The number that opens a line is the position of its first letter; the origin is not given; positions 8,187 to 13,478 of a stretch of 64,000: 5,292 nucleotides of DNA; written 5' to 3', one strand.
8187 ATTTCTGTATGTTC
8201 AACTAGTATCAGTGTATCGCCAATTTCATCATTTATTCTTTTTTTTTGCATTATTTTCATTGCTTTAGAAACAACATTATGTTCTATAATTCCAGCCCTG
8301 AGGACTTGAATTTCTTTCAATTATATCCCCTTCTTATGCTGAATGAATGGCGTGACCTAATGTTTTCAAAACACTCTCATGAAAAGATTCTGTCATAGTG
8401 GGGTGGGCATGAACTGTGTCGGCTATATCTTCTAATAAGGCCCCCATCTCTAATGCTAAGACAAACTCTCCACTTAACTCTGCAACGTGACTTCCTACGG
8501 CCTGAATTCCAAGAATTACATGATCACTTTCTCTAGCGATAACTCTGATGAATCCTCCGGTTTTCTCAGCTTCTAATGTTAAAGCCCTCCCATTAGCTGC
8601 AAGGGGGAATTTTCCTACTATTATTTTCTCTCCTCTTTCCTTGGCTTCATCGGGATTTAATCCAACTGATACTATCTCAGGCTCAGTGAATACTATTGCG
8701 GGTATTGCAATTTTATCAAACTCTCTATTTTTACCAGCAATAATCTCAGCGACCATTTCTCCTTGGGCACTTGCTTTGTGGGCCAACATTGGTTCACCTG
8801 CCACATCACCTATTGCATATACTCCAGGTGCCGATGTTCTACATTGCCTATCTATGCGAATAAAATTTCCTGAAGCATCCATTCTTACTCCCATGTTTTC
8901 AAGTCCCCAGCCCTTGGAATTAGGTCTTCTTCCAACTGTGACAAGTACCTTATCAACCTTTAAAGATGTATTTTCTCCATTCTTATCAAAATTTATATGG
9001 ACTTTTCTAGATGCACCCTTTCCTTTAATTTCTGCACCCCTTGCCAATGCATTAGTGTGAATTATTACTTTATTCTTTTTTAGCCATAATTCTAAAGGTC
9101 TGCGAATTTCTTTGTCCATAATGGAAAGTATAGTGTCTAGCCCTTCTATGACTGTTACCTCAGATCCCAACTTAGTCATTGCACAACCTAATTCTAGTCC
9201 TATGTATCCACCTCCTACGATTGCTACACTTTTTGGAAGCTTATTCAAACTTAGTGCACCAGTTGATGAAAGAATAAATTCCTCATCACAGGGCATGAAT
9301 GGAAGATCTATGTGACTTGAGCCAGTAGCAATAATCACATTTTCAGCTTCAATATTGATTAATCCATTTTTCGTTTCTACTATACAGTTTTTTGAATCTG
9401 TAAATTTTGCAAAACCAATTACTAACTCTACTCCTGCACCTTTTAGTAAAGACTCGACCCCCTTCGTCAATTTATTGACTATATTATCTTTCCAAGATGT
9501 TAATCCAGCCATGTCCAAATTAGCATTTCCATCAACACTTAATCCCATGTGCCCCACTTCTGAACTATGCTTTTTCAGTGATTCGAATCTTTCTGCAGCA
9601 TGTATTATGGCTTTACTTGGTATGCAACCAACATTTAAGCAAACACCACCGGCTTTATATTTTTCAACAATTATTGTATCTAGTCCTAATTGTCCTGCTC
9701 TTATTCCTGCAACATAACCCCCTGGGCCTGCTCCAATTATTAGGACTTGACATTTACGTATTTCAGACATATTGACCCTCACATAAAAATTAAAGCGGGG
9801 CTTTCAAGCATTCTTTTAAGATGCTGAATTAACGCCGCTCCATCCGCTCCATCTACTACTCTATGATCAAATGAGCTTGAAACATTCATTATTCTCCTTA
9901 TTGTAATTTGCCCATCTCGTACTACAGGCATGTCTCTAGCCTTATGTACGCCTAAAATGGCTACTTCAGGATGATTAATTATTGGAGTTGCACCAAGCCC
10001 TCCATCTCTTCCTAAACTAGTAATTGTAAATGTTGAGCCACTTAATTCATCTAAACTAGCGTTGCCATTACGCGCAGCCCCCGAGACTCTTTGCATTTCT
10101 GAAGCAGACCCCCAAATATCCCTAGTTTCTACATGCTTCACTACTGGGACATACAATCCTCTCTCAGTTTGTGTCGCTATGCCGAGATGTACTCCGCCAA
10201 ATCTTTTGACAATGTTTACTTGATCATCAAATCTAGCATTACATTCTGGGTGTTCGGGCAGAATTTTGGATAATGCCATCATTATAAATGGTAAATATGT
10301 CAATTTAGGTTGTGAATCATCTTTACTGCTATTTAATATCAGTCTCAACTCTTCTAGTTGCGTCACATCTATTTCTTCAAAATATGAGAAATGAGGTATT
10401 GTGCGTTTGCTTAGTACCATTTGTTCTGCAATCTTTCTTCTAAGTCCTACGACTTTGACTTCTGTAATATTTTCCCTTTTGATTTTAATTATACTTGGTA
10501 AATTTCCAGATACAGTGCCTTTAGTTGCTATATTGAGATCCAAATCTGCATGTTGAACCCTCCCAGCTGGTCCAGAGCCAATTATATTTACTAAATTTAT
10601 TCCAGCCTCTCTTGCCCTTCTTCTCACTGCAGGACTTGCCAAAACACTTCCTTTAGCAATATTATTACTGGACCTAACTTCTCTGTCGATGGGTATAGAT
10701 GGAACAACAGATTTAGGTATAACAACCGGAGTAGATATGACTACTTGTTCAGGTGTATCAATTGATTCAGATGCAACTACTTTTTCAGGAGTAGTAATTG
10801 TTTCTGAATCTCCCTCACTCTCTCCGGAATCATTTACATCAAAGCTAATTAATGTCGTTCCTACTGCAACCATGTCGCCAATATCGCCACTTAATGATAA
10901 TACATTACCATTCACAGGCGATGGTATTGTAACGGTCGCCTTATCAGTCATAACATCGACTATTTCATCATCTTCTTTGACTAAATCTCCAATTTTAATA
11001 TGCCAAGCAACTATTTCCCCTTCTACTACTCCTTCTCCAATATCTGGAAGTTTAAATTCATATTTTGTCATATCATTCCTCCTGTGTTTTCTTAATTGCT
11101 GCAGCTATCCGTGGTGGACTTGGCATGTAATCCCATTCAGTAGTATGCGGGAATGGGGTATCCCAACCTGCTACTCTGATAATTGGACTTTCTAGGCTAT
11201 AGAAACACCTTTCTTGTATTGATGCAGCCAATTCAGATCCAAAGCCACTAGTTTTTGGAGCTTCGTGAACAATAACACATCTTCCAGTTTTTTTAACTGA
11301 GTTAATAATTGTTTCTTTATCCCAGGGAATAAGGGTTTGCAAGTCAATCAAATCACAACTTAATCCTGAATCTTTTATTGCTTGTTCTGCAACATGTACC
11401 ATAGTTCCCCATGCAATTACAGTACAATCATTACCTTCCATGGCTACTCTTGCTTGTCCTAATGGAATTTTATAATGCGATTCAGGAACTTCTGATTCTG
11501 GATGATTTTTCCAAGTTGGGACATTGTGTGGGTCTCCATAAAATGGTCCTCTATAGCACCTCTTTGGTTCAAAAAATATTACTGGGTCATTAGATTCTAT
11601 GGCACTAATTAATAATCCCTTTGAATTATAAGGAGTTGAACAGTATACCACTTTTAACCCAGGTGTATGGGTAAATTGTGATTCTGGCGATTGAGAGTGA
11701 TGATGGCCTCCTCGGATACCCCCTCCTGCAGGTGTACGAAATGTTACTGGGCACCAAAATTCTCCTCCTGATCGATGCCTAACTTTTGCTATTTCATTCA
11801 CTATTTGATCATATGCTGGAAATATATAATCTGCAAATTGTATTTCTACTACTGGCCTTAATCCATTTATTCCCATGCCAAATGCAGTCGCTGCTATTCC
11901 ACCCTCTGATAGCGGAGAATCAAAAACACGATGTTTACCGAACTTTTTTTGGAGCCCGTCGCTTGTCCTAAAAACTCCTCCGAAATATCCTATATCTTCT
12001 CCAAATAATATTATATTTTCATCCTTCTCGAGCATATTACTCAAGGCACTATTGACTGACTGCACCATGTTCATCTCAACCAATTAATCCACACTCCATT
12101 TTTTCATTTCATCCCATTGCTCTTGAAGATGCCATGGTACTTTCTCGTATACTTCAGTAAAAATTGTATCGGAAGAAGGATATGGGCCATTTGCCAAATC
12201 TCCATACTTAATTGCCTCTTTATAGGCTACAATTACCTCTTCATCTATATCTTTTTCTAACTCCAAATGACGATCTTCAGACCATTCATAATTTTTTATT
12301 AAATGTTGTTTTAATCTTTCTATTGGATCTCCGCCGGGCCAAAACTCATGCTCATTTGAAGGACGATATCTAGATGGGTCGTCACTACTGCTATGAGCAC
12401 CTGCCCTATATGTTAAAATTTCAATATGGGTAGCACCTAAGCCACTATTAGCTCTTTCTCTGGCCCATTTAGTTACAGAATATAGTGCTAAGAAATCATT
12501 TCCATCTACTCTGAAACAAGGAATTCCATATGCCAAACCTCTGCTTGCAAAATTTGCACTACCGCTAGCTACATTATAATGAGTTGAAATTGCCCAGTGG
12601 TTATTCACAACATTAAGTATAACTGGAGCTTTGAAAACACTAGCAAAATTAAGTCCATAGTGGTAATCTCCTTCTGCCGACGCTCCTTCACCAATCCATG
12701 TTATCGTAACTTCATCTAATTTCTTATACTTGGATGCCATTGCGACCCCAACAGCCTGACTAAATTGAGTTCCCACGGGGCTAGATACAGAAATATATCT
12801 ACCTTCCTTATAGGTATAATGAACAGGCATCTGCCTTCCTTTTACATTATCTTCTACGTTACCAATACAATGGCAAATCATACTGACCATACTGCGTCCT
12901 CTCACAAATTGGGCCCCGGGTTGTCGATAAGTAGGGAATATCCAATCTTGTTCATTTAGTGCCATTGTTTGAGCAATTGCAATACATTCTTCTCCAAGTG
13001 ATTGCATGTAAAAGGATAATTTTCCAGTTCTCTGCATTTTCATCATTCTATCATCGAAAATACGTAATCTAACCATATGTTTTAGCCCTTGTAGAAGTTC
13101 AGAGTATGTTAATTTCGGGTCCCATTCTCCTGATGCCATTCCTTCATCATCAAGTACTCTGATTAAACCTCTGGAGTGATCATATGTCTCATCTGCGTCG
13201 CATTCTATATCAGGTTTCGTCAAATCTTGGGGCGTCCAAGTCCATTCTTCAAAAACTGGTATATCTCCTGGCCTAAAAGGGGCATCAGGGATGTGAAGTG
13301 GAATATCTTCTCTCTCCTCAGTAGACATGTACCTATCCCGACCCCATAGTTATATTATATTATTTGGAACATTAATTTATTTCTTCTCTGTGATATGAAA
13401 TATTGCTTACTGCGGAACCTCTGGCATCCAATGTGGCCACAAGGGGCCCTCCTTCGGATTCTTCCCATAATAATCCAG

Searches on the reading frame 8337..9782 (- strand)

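Call 60: search_protein_families(library=pfam, proteins=[window:8337-9782:-], max_evalue=0.00001)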
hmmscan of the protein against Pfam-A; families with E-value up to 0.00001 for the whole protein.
window:8337-9782:- (482 aa): 5 families
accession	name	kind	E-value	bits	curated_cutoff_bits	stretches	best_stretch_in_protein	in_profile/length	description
PF07992.20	Pyr_redox_2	-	5e-70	236.7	26.1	1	12-341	2-291/291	Pyridine nucleotide-disulphide oxidoreductase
PF02852.28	Pyr_redox_dim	-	2.6e-31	108.5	25.3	1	360-470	1-109/110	Pyridine nucleotide-disulphide oxidoreductase, dimerisation domain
PF00070.33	Pyr_redox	-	2e-18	67.1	22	1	185-264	1-80/82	Pyridine nucleotide-disulphide oxidoreductase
PF13738.12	Pyr_redox_3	-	4.6e-13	49.5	30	1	130-325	111-305/305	Pyridine nucleotide-disulphide oxidoreductase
PF01494.25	FAD_binding_3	-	6.1e-06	26.1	22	0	10-43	1-34/349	FAD binding domain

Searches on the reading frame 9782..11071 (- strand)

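Call 60: search_protein_families(library=pfam, proteins=[window:9782-11071:-], max_evalue=0.00001)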
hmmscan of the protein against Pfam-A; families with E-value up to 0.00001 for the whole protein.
window:9782-11071:- (430 aa): 3 families
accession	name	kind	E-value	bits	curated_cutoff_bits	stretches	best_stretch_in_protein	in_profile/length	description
PF00198.28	2-oxoacid_dh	-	4.2e-75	252.6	23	1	202-430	4-232/232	2-oxoacid dehydrogenases acyltransferase (catalytic domain)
PF00364.28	Biotin_lipoyl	-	4.6e-17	62.1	22.1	1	5-75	2-71/73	Biotin-requiring enzyme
PF02817.22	E3_binding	-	7e-12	45.8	23.7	1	143-177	1-35/36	e3 binding domain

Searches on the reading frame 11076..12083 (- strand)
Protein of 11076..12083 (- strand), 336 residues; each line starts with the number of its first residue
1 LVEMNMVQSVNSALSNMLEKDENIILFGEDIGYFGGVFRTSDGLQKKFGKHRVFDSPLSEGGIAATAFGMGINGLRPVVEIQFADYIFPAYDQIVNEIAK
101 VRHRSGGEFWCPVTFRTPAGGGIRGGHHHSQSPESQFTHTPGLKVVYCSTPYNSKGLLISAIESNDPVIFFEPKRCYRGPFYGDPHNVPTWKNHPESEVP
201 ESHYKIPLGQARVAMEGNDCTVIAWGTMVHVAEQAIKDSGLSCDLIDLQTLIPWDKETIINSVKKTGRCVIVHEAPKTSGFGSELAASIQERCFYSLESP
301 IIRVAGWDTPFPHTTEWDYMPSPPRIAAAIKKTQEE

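Call 60: search_protein_families(library=pfam, proteins=[window:11076-12083:-], max_evalue=0.00001)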
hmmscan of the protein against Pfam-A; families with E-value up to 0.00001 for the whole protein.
window:11076-12083:- (336 aa): 2 families
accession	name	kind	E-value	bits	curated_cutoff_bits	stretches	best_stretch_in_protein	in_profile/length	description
PF02779.29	Transket_pyr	-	2.9e-40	138.2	27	1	4-178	3-173/174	Transketolase, pyrimidine binding domain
PF02780.25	Transketolase_C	-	8.5e-33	113.3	25.9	1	209-326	1-124/124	Transketolase, C-terminal domain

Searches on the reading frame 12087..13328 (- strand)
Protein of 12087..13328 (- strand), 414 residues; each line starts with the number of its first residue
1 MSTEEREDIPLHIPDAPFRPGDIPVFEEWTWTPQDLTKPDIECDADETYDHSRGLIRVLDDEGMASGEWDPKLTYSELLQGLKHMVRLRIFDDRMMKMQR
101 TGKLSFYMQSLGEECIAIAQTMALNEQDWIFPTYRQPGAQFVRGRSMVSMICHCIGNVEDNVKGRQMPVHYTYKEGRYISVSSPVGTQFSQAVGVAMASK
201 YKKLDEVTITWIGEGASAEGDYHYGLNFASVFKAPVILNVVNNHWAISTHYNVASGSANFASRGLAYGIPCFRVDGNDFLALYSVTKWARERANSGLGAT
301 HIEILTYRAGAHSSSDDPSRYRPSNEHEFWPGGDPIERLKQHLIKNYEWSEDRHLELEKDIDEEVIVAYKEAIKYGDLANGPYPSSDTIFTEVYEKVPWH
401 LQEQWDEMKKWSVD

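Call 60: search_protein_families(library=pfam, proteins=[window:12087-13328:-], max_evalue=0.00001)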
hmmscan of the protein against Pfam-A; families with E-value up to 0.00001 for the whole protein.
window:12087-13328:- (414 aa): 1 family
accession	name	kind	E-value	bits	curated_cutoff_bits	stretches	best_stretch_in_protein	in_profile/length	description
PF00676.26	E1_dh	-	1.6e-91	306.8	22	1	84-375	3-294/300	Dehydrogenase E1 component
